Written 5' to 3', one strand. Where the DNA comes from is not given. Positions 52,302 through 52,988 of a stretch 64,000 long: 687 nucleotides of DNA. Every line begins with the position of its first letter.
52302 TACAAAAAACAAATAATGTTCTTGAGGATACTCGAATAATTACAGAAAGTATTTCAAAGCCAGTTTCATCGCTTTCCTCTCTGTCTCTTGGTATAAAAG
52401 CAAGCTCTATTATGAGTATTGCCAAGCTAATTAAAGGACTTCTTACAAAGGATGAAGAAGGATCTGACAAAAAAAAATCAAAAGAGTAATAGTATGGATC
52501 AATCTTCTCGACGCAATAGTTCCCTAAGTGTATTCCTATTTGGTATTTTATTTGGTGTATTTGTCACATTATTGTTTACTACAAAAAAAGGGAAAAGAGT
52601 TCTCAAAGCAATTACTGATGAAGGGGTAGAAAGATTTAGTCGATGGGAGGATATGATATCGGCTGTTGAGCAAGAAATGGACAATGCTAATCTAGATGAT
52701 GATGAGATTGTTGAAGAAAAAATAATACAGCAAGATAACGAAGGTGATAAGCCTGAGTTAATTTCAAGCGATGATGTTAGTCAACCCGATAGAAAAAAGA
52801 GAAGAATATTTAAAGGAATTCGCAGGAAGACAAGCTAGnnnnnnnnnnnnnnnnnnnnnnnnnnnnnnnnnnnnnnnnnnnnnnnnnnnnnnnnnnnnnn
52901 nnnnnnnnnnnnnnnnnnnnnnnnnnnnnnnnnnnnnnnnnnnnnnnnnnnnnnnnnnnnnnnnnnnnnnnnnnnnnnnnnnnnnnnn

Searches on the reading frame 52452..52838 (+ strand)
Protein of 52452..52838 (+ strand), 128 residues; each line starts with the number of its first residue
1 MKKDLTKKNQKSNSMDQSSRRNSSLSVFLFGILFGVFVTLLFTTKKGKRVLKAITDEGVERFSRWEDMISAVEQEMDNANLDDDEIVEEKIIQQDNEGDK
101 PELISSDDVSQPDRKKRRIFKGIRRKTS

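Call 21: search_protein_families(library=pfam, proteins=[window:52452-52838:+], max_evalue=0.0001)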
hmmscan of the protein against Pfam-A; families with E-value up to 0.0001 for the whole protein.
window:52452-52838:+ (128 aa): 1 family
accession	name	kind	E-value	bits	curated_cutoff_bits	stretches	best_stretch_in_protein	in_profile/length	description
PF12732.12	YtxH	-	7.8e-05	23.5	37.5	0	27-72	3-48/71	YtxH-like protein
